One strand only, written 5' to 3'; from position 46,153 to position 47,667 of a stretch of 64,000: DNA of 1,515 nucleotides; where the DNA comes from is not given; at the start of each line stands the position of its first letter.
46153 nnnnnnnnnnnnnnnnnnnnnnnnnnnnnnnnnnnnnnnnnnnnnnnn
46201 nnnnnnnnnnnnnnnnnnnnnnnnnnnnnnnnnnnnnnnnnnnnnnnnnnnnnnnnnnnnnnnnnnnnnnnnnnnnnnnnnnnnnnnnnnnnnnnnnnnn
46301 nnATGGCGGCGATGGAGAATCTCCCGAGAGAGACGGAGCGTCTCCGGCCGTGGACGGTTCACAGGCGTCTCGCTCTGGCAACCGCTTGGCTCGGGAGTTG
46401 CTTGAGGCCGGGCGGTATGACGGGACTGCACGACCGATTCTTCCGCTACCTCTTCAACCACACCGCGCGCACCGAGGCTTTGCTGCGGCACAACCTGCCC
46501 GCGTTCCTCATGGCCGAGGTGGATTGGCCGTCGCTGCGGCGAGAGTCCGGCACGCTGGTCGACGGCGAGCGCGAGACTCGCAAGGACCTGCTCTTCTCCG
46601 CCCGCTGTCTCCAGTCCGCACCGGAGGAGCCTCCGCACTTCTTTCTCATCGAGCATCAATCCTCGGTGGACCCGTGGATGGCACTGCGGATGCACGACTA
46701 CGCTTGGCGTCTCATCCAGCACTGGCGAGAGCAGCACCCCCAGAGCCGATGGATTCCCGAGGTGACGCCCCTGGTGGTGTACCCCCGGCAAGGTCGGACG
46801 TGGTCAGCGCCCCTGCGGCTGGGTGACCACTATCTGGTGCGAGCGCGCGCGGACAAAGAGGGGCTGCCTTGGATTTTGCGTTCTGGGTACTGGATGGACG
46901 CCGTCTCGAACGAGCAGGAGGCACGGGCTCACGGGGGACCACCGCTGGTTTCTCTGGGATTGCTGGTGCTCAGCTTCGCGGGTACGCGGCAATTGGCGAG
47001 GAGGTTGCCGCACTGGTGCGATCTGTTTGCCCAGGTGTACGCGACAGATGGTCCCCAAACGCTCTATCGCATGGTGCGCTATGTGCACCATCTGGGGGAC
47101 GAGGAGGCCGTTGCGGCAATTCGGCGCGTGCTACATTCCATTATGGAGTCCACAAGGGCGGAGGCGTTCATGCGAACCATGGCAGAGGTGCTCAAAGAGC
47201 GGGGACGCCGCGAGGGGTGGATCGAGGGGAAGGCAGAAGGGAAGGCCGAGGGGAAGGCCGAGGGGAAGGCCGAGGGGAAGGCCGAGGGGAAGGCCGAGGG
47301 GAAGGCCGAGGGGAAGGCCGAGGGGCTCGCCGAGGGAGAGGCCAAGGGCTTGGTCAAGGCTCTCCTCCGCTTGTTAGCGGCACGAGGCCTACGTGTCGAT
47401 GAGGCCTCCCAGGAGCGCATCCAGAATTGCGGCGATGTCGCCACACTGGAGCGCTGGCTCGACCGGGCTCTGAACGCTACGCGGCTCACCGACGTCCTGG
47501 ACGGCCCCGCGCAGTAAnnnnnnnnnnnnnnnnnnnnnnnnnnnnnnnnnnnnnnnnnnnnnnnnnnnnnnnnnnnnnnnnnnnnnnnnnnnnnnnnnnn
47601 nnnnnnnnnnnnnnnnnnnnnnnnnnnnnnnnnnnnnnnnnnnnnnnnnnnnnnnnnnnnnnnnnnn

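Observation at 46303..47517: Rpn/YhgA-like PD-(D/E)XK nuclease carrying a perfect 12-nt x 8 tandem repeat encoding (EGKA)n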

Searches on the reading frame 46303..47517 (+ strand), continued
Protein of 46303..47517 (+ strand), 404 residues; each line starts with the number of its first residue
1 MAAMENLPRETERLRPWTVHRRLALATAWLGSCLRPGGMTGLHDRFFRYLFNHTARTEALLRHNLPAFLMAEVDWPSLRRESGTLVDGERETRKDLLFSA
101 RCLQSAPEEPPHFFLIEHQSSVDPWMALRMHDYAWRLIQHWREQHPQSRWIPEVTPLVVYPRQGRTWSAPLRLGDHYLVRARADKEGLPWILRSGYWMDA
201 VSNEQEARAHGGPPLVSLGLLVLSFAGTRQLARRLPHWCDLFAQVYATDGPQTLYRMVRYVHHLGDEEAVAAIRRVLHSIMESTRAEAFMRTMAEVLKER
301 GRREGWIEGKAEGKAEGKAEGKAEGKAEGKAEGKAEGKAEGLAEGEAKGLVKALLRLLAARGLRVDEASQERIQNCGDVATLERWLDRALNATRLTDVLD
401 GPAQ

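Call 35: find_related_loci(query=A2, collection=metagenome_contigs, flank=3000)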
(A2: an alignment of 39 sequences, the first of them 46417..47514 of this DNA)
Query A2 (366 aa) in metagenome_contigs; peptide patterns used: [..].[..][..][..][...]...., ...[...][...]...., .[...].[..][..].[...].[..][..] (x = any residue, [..] = any of these).
457 stretches matched a pattern; 157 encode a relative of the query (tblastn E <= 1e-3); the best 80 are kept; 80 distinct loci.
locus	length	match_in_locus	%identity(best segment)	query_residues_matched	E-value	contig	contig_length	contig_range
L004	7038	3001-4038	70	1-366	2e-146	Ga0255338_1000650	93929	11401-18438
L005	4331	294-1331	68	1-366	3e-146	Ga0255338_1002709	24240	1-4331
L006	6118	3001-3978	61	18-366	1e-122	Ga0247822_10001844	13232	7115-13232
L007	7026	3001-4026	61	1-366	4e-122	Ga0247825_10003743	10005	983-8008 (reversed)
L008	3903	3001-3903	58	1-328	1e-110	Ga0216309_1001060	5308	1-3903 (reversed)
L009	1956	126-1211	42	1-366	2e-81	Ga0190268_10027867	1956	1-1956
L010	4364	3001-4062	45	1-361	8e-75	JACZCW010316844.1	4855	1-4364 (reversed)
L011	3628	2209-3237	40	1-366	1e-73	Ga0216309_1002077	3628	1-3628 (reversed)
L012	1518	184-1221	41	1-362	7e-77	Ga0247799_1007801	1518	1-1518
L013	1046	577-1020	80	1-148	8e-78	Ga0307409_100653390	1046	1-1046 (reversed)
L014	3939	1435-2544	40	1-361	3e-72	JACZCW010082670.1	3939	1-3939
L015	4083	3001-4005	41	1-366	3e-72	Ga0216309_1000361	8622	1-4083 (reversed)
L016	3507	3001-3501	71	1-168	4e-71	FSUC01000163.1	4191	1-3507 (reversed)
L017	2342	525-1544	39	1-366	2e-70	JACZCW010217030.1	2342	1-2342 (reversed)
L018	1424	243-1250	41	1-362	9e-72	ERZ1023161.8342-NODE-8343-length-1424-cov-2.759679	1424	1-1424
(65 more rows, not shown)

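Call 36: fold_search(model_id=the predicted structure, library=pdb)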
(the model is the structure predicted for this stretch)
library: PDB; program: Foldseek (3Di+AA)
matches with E <= 10: 167; with E <= 0.001: 0
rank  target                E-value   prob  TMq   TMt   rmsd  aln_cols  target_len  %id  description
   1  9nyy_B                1.8e-01  0.23  0.17  0.09  16.4       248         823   12  Nucleic acid bound human SLFN14, State 1 (released 2025-07-09)
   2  5trc_A                7.2e-01  0.33  0.11  0.10   7.6        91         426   10  Crystal structure of phosphorylated AC3-AC5 domains of yeast acetyl-CoA carboxylase (released 2016-12-07)
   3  8dgc_B                8.4e-01  0.14  0.21  0.05  12.7       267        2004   14  Avs3 bound to phage PhiV-1 terminase (released 2022-08-03)
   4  6wam_F                1.0e+00  0.08  0.14  0.13  19.8       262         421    9  Structure of Acinetobacter baumannii Cap4 SAVED/CARF-domain containing receptor (released 2020-06-17)
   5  9ibq_A                1.2e+00  0.16  0.16  0.19   7.2       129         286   11  Structure of BstEII with DNA substrate (released 2026-03-04)
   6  6g2d_C                1.3e+00  0.16  0.14  0.03   9.8       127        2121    9  Citrate-induced acetyl-CoA carboxylase (ACC-Cit) filament at 5.4 A resolution (released 2018-06-13)
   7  5cs4_B                1.4e+00  0.23  0.11  0.11   7.6        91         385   10  Crystal structure of domains AC3-AC5 of yeast acetyl-CoA carboxylase (released 2015-10-28)
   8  9wuf                  1.4e+00  0.04  0.12  0.05  19.5       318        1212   10  Cryo-EM structure of Upx (released 2026-02-11)
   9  6r0j_MODEL_1_A        1.5e+00  0.11  0.16  0.26  21.4       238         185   11  The N-terminal domain of rhomboid protease YqgP (released 2020-01-08)
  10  6wan_F                1.5e+00  0.06  0.14  0.12  20.1       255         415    9  Structure of Acinetobacter baumannii Cap4 SAVED/CARF-domain containing receptor with the cyclic trinucleotide 3'3'3'-c (released 2020-06-17)
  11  9n6x_OA               1.7e+00  0.44  0.15  0.29  13.2       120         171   11  SSU processome maturation and disassembly, State B (released 2025-11-05)
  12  2okf_A                1.7e+00  0.09  0.13  0.27   7.2       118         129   12  CRYSTAL STRUCTURE OF A FDXN ELEMENT EXCISION CONTROLLING FACTOR PROTEIN (AVA_3312) FROM ANABAENA VARIABILIS AT 1.60 A  (released 2007-01-30)
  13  5i6g_A                1.8e+00  0.14  0.14  0.06   6.4        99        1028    4  Crystal structure of C-terminal variant 2 of Chaetomium thermophilum acetyl-CoA carboxylase (released 2016-04-20)
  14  1wtd_B                1.8e+00  0.08  0.14  0.17  11.8       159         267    9  Crystal structure of type II restrcition endonuclease, EcoO109I DNA-free form (released 2004-12-14)
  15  7vpp_C                1.8e+00  0.03  0.10  0.06  16.9       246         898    8  Structures of a deltacoronavirus spike protein bound to porcine and human receptors indicate the risk of virus adaptat (released 2022-03-16)
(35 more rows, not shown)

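Call 57: search_protein_families(library=padloc, proteins=[window:46417-47514:+], max_evalue=0.01)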
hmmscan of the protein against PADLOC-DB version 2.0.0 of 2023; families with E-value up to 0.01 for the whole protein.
window:46417-47514:+ (366 aa): 0 families

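Call 75: find_related_loci(query=A2, collection=viral_contigs, flank=2000)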
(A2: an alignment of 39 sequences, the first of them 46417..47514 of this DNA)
Query A2 (366 aa) in viral_contigs; peptide patterns used: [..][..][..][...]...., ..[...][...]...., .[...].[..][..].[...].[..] (x = any residue, [..] = any of these).
138 stretches matched a pattern; 4 encode a relative of the query (tblastn E <= 1e-3); 4 distinct loci.
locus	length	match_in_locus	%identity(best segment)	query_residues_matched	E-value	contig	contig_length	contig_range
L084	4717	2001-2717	26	36-287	4e-14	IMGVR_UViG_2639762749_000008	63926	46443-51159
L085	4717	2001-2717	26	36-287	4e-14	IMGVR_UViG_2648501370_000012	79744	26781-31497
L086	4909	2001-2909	24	4-314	6e-13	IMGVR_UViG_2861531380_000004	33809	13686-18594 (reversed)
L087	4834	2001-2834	23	27-314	5e-10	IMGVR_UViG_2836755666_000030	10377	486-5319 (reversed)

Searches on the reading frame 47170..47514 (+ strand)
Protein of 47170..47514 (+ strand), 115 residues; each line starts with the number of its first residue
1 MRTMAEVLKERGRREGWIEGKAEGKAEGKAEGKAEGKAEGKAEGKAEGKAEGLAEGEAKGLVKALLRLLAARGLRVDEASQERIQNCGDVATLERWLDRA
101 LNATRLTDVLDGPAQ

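Call 43: search_solved_structures(query=A3, max_evalue=10, show_alignments=2)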
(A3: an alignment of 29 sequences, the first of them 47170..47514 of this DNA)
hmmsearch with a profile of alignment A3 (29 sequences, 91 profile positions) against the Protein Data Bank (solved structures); distinct sequences matched with E-value up to 10: 19.
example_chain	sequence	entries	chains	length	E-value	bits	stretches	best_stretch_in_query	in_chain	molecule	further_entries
4jer_A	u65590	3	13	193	0.42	13.7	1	20-55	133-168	Hemophore HasA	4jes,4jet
4y1q_A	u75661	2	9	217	0.5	13.5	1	20-55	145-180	Extracellular heme acquisition hemophore HasA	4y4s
4xzd_A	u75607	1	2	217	0.51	13.4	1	20-55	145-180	Extracellular heme acquisition hemophore HasA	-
2q0z_X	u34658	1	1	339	0.55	13.3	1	55-86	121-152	Protein PRO2281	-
6su9_A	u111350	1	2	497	1.5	12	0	18-19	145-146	Pyridoxal kinase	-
2l6b_A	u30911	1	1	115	1.7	11.8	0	39-56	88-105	NR1C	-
6qdv_B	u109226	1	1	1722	1.8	11.7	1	55-86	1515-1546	U5 small nuclear ribonucleoprotein 200 kDa helicase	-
4f91_B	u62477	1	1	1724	1.8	11.7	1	55-86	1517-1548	U5 small nuclear ribonucleoprotein 200 kDa helicase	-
4f92_B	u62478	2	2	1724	1.8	11.7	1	55-86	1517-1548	U5 small nuclear ribonucleoprotein 200 kDa helicase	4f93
5urj_A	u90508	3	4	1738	1.8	11.6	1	55-86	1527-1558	U5 small nuclear ribonucleoprotein 200 kDa helicase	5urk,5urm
4kit_B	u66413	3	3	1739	1.8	11.6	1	55-86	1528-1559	U5 small nuclear ribonucleoprotein 200 kDa helicase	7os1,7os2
6s8q_B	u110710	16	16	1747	1.8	11.6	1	55-86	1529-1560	U5 small nuclear ribonucleoprotein 200 kDa helicase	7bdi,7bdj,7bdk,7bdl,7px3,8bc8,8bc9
6s9i_B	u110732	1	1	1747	1.8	11.6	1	55-86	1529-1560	U5 small nuclear ribonucleoprotein 200 kDa helicase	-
5end_A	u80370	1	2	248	4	10.6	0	30-54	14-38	3-oxoacyl-[acyl-carrier-protein] reductase FabG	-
3op4_A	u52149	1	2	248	4.6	10.4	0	30-54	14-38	3-oxoacyl-[acyl-carrier protein] reductase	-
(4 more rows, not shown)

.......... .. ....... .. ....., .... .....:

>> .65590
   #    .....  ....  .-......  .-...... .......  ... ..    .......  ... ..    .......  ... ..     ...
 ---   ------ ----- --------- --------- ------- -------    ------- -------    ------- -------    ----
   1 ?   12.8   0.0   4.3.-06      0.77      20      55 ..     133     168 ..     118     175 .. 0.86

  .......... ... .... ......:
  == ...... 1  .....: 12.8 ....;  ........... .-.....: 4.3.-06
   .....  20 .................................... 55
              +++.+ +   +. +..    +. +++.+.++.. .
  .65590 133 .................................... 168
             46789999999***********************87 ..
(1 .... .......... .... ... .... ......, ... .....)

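Call 48: search_protein_families(library=pfam, alignment_id=A3, max_evalue=10)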
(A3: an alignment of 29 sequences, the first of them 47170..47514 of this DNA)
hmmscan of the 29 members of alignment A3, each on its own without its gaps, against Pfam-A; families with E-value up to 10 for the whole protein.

A. member 1, window:47170-47514:+ (115 aa): 2 families
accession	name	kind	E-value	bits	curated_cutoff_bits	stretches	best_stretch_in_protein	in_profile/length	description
PF09811.14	Yae1_N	-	0.0023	18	27.5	1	24-61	1-38/39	Essential protein Yae1, N terminal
PF22807.2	TrAA12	-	0.0036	16.1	30.9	1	15-69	388-442/463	TrAA12-like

B. families by the number of members that match (of 29 scanned): 19 families
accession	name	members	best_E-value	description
PF09811.14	Yae1_N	10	1e-06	Essential protein Yae1, N terminal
PF08023.17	Antimicrobial_2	6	0.0028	Frog antimicrobial peptide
PF18286.6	T3SS_ExsE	3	0.0045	Type III secretion system ExsE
PF21758.2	PAC_bac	2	0.035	Bacterial proteasome assembling chaperone-like protein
PF08032.17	SpoU_sub_bind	2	0.07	RNA 2'-O ribose methyltransferase substrate binding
PF01177.27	Asp_Glu_race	2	0.095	Asp/Glu/Hydantoin racemase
PF14261.11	DUF4351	2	0.24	Domain of unknown function (DUF4351)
PF22807.2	TrAA12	1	0.0036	TrAA12-like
PF12324.14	HTH_15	1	0.0056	Helix-turn-helix domain of alkylmercury lyase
PF04190.19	GET4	1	0.025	Golgi to ER traffic protein 4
PF19802.4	DUF6285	1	0.074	Domain of unknown function (DUF6285)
PF24090.1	DUF7375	1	0.075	Family of unknown function (DUF7375)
PF03979.19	Sigma70_r1_1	1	0.14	Sigma-70 factor, region 1.1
PF01842.31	ACT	1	0.19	ACT domain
PF09456.16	RcsC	1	0.2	RcsC Alpha-Beta-Loop (ABL)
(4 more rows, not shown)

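Call 50: predict_structure(alignment_id=A3)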
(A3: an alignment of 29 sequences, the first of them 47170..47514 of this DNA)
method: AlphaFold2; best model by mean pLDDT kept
length: 115 residues; sequences in the alignment: 29
mean_pLDDT: 69.3   pTM: 0.45
mean pLDDT of the five models: 69.3, 68.4, 66.5, 66.2, 64.8
residues with pLDDT >= 90: 11; 70-90: 45; 50-70: 33; < 50: 26
segments of 3 or more residues with pLDDT < 50: 22-29, 31-41, 43-45
pLDDT, mean of each block of 10 residues (from residue 1): 63 55 47 45 48 72 90 87 87 89 85 58
secondary structure, 60 per line:
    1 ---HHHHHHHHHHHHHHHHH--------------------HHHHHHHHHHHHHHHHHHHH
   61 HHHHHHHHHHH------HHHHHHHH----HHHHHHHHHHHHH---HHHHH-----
elements in order: H4-20 H41-71 H78-85 H90-102 H106-110

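Call 57: search_protein_families(library=padloc, proteins=[window:47170-47514:+], max_evalue=0.01)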
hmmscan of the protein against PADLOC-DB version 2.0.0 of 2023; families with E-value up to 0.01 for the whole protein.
window:47170-47514:+ (115 aa): 0 families

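Call 71: fold_search(model_id=the predicted structure, library=pdb)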
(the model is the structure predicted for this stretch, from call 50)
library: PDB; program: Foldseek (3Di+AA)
matches with E <= 10: 15; with E <= 0.001: 0
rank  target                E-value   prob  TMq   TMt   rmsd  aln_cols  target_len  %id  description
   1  1ny6_A                2.2e+00  0.18  0.28  0.16   5.2        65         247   18  Crystal structure of sigm54 activator (AAA+ ATPase) in the active state (released 2003-11-11)
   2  9uc5_B                2.4e+00  0.08  0.17  0.21   9.2        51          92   22  Mini-protein binder of N-terminal domain of nucleocapsid protein of SARS-CoV2 (released 2026-02-25)
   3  6lqo_J                3.7e+00  0.12  0.32  0.38  13.4        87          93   20  EBV tegument protein BBRF2/BSRF1 complex (released 2020-10-07)
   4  1ny6_C                3.7e+00  0.10  0.27  0.15   5.3        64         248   17  Crystal structure of sigm54 activator (AAA+ ATPase) in the active state (released 2003-11-11)
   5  4bs1_A                3.9e+00  0.12  0.28  0.39   5.2        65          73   18  MuB is an AAAplus ATPase that forms helical filaments to control target selection for DNA transposition (released 2013-07-03)
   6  3m0e_A                3.9e+00  0.11  0.27  0.15   5.4        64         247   17  Crystal structure of the ATP-bound state of Walker B mutant of NtrC1 ATPase domain (released 2010-11-03)
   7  4qht_A                6.8e+00  0.05  0.21  0.11   5.8        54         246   26  Crystal structure of AAA+/ sigma 54 activator domain of the flagellar regulatory protein FlrC from Vibrio cholerae in  (released 2014-07-16)
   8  4lzz_W                7.2e+00  0.05  0.22  0.12   5.2        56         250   18  Nucleotide-induced asymmetry within atpase activator ring drives s54-RNAP interaction and ATP hydrolysis (released 2013-12-04)
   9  3ezi_B                7.6e+00  0.06  0.26  0.29   8.9        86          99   22  Crystal Structure of the E. coli Histidine Kinase NarX Sensor Domain without Ligand (released 2008-12-23)
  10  8p6k_BBB              7.6e+00  0.05  0.24  0.24   9.0        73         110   15  Structure of the hypervariable region of Streptococcus pyogenes M3 protein (released 2023-07-05)
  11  21dl_A                8.1e+00  0.04  0.24  0.11  10.0        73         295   15  Crystal structure of de novo designed esterase RPA1511-5221 (released 2026-04-01)
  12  4qht_C                8.6e+00  0.04  0.21  0.12   5.9        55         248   25  Crystal structure of AAA+/ sigma 54 activator domain of the flagellar regulatory protein FlrC from Vibrio cholerae in  (released 2014-07-16)
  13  5sva_U                9.1e+00  0.03  0.21  0.16  14.1       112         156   15  Mediator-RNA Polymerase II Pre-Initiation Complex (released 2016-09-28)
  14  4l4u                  9.7e+00  0.05  0.25  0.10   5.4        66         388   15  Crystal structure of construct containing A. aeolicus NtrC1 receiver, central and DNA binding domains (released 2013-08-28)
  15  6z01_A                9.7e+00  0.05  0.20  0.05  10.1        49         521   20  DNA Topoisomerase (released 2021-11-17)
